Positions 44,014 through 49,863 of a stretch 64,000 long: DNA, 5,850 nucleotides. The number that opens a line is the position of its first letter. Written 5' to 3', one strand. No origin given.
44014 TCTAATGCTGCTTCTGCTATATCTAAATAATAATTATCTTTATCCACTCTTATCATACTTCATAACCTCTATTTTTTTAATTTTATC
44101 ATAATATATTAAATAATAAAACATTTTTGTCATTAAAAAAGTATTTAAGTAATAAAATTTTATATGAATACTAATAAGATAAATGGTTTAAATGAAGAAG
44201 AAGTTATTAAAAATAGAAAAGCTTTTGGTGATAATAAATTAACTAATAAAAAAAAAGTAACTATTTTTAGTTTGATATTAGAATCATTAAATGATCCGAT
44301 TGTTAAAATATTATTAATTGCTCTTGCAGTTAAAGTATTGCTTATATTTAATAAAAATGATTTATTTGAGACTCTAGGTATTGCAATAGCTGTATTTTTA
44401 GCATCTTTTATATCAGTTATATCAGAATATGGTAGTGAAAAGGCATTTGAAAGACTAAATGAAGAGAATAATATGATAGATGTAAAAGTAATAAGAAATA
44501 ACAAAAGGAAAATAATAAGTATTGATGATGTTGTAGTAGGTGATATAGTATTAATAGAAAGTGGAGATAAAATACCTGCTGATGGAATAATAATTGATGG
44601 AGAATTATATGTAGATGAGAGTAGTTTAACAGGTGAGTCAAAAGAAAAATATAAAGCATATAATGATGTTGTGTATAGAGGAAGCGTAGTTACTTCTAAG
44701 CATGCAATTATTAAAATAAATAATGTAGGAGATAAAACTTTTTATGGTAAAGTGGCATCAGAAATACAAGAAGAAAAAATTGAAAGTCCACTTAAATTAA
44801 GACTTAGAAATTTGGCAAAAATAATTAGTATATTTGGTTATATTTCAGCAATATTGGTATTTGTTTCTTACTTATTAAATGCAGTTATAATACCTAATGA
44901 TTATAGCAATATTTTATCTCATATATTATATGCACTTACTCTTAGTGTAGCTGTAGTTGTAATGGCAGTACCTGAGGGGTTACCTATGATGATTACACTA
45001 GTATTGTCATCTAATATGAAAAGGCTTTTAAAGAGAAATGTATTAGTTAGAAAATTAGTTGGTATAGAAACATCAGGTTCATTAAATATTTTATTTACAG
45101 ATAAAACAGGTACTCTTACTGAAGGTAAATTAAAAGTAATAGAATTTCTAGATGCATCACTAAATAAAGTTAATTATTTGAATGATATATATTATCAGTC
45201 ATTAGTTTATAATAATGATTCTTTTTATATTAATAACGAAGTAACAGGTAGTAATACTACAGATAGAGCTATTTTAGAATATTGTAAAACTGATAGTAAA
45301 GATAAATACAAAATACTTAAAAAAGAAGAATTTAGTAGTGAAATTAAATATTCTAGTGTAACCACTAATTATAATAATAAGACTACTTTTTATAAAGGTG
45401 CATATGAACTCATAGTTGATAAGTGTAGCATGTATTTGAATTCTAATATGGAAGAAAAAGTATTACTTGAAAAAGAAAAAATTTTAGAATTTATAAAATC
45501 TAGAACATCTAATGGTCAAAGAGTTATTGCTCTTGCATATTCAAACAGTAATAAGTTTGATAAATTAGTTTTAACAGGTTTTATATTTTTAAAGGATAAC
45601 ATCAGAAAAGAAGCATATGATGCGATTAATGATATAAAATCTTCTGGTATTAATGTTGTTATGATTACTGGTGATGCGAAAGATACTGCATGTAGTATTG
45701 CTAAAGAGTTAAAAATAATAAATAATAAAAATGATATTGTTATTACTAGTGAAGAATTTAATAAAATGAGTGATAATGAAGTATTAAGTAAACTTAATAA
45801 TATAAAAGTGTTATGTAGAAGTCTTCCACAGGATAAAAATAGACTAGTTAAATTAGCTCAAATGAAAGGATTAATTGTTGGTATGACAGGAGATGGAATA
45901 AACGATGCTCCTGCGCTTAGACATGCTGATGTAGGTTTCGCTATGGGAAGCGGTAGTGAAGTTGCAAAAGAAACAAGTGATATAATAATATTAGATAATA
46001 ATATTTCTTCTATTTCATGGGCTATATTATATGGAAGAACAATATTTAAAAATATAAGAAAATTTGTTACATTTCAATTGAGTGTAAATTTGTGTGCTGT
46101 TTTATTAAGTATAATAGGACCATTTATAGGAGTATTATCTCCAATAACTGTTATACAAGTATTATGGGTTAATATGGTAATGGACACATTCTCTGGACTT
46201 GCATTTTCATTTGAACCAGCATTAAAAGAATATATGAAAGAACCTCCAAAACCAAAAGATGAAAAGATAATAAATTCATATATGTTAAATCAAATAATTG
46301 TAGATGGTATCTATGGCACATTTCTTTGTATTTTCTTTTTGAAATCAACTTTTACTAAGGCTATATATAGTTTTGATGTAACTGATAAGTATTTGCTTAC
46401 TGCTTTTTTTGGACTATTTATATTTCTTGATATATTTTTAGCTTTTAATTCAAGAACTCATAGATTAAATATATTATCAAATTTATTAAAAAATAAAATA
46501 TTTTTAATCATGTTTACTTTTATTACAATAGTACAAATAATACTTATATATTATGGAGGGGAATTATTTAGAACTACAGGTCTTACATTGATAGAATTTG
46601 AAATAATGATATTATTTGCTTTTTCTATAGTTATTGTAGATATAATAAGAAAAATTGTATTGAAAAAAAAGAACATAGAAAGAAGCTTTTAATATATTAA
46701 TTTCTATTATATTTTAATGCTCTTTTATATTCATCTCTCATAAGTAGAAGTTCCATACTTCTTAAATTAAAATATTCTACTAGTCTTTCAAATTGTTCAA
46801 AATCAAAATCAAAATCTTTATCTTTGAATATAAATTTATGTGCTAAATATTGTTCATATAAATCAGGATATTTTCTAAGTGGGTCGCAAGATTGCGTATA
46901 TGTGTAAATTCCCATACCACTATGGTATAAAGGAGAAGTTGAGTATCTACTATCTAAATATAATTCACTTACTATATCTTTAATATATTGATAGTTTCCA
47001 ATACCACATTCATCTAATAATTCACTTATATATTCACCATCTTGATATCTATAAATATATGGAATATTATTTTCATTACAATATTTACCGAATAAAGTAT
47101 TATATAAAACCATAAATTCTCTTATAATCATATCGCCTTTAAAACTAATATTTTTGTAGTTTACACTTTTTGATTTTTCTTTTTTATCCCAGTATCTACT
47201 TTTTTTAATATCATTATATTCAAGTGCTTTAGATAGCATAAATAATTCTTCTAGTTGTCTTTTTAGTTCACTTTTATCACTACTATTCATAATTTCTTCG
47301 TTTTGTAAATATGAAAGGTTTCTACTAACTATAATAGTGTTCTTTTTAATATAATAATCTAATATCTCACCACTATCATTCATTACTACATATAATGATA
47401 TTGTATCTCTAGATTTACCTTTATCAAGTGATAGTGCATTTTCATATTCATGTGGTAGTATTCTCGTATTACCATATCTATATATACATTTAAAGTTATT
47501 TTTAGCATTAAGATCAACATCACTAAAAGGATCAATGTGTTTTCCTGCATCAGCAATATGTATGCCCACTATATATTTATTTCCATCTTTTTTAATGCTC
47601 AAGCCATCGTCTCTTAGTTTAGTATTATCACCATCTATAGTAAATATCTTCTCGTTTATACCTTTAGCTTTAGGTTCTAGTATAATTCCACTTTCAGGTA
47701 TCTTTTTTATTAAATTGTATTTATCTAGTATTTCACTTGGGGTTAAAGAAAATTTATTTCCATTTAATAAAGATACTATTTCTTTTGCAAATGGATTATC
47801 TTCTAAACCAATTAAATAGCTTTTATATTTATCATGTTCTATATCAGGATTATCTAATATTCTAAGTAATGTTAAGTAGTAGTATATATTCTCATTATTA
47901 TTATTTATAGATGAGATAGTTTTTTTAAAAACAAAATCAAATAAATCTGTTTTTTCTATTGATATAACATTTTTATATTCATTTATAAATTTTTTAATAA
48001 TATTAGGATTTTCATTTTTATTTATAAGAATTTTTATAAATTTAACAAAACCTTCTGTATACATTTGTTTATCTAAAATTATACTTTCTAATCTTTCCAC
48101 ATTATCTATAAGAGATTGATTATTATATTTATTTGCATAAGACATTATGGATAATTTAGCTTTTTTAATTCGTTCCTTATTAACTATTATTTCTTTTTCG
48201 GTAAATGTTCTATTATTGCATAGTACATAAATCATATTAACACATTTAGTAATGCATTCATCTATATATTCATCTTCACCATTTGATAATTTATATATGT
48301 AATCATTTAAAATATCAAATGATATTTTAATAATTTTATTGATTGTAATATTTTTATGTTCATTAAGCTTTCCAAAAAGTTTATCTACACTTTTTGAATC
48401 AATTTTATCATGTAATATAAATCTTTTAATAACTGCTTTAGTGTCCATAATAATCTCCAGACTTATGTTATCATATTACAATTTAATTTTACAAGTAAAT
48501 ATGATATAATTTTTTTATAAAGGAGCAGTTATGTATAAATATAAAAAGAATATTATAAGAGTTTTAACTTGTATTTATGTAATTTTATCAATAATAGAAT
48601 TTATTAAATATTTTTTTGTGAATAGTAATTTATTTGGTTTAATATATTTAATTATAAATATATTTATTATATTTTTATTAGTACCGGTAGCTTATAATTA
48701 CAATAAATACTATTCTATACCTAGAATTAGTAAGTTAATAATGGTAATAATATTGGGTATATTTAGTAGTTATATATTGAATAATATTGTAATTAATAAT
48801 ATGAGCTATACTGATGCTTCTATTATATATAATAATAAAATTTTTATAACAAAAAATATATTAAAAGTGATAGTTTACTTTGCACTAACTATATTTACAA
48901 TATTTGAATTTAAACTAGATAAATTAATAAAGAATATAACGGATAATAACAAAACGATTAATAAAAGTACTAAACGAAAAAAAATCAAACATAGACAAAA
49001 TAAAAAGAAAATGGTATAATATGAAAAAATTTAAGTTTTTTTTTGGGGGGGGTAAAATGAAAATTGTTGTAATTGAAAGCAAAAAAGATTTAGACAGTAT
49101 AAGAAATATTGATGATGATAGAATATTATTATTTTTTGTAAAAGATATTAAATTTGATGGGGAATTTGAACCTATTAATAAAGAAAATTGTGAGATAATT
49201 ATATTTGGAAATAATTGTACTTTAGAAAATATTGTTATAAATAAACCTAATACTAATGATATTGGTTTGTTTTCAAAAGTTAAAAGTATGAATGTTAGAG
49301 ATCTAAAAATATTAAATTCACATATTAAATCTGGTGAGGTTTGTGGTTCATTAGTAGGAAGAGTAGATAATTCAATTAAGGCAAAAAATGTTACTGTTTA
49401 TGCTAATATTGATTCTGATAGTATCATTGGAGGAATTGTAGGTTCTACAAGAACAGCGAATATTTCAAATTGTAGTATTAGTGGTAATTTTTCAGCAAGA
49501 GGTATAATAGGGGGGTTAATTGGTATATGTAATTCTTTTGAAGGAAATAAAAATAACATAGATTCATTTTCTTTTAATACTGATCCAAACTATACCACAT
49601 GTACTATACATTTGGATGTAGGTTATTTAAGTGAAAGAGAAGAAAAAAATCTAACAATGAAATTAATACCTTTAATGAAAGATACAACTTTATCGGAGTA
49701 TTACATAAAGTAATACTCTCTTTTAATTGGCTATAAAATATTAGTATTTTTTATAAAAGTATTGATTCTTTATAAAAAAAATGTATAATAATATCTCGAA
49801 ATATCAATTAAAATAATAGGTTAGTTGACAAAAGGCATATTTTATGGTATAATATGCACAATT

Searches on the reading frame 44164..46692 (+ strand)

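Call 6: search_protein_families(library=pfam, proteins=[window:44164-46692:+], max_evalue=0.01)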
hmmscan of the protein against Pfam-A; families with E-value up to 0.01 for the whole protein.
window:44164-46692:+ (842 aa): 6 families
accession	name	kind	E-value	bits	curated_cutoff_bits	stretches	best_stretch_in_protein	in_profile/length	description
PF00122.25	E1-E2_ATPase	-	2e-41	141.9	28.1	1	106-291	6-181/181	E1-E2 ATPase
PF00689.26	Cation_ATPase_C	-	2.4e-35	122.3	27.3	1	659-831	2-174/175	Cation transporting ATPase, C-terminus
PF00702.32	Hydrolase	-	1.4e-14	55.4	26.4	1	310-589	4-191/191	haloacid dehalogenase-like hydrolase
PF00690.31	Cation_ATPase_N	-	6e-13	48.7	20.4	1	2-56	14-68/69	Cation transporter/ATPase, N-terminus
PF08282.18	Hydrolase_3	-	4.5e-06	27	20.9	1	481-621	127-255/255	haloacid dehalogenase-like hydrolase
PF13246.12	Cation_ATPase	-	9.1e-06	26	21.7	1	365-423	23-90/91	Cation transport ATPase (P-type)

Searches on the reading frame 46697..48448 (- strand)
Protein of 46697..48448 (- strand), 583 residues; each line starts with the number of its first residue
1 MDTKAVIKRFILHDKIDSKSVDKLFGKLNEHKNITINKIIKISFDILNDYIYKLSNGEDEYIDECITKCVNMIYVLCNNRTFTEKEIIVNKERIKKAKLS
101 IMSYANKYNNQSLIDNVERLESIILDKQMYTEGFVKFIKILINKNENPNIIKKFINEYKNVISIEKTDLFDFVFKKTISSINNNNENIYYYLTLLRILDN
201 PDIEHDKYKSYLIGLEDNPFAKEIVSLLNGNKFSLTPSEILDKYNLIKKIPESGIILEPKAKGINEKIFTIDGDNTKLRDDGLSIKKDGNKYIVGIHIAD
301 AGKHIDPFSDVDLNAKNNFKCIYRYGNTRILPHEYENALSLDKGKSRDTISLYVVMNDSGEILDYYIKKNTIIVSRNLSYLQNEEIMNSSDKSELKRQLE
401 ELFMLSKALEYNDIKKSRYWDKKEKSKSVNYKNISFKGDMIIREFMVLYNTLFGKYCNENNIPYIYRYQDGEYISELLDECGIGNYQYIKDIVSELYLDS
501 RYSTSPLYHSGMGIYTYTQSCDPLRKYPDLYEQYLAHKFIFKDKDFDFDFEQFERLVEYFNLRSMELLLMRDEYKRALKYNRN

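Call 6: search_protein_families(library=pfam, proteins=[window:46697-48448:-], max_evalue=0.01)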
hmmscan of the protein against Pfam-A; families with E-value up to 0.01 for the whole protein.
window:46697-48448:- (583 aa): 1 family
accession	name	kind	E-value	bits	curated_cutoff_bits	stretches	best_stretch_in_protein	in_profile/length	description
PF00773.25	RNB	-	1.5e-39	136.7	29.3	1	266-540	7-324/326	RNB domain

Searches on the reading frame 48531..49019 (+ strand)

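Call 6: search_protein_families(library=pfam, proteins=[window:48531-49019:+], max_evalue=0.01)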
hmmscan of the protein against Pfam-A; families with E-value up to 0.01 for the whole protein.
window:48531-49019:+ (162 aa): 0 families

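Call 8: search_protein_families(library=ncbifam, proteins=[window:48531-49019:+], max_evalue=0.1)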
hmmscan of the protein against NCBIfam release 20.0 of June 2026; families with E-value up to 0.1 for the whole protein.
window:48531-49019:+ (162 aa): 0 families

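Call 9: search_protein_families(library=phrogs, proteins=[window:48531-49019:+], max_evalue=0.01)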
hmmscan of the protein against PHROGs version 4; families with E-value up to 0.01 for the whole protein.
window:48531-49019:+ (162 aa): 0 families

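Call 58: search_protein_families(library=pfam, proteins=[window:48531-49016:+], max_evalue=10)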
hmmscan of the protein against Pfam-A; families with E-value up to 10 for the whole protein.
window:48531-49016:+ (162 aa): 2 families
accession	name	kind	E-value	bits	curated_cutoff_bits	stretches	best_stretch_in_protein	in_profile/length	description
PF20967.2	MASE7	-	1.2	9.4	26.2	1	6-60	12-66/183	MASE7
PF17454.7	Bee_toxin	-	8.7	6.6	25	1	9-29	2-22/46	Honey bee toxin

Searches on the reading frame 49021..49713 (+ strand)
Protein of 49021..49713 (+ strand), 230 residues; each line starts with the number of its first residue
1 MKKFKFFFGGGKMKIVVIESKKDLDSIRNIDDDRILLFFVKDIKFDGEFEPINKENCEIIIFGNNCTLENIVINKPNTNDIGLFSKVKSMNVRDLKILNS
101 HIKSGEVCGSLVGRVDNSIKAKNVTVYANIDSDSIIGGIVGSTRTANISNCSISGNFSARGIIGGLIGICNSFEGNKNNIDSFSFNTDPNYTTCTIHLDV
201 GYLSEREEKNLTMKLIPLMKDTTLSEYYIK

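Call 6: search_protein_families(library=pfam, proteins=[window:49021-49713:+], max_evalue=0.01)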
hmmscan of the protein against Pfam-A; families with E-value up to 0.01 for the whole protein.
window:49021-49713:+ (230 aa): 1 family
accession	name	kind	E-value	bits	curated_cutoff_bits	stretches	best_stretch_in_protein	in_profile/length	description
PF07581.17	Glug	-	0.0079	17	20.5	1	136-156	5-26/28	The GLUG motif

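Call 8: search_protein_families(library=ncbifam, proteins=[window:49021-49713:+], max_evalue=0.1)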
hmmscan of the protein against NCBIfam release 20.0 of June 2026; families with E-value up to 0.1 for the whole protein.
window:49021-49713:+ (230 aa): 2 families
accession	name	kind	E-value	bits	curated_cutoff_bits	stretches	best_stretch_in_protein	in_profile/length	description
NF046021.1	ZmpC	exception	0.0016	15.7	3000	1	83-159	1084-1159/2181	zinc metalloprotease C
NF046017.1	ZmpA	exception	0.0046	14.2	3000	1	83-180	934-1034/2052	zinc metalloprotease A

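Call 9: search_protein_families(library=phrogs, proteins=[window:49021-49713:+], max_evalue=0.01)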
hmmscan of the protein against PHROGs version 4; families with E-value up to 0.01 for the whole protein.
window:49021-49713:+ (230 aa): 0 families

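Call 58: search_protein_families(library=pfam, proteins=[window:49021-49710:+], max_evalue=10)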
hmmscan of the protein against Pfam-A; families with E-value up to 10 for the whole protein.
window:49021-49710:+ (230 aa): 2 families
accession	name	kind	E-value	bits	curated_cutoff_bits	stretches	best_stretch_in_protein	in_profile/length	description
PF07581.17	Glug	-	0.0079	17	20.5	1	136-156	5-26/28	The GLUG motif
PF22245.3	G7C_C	-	0.068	13.3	26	1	65-149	15-95/180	Tailspike protein, C-terminal domain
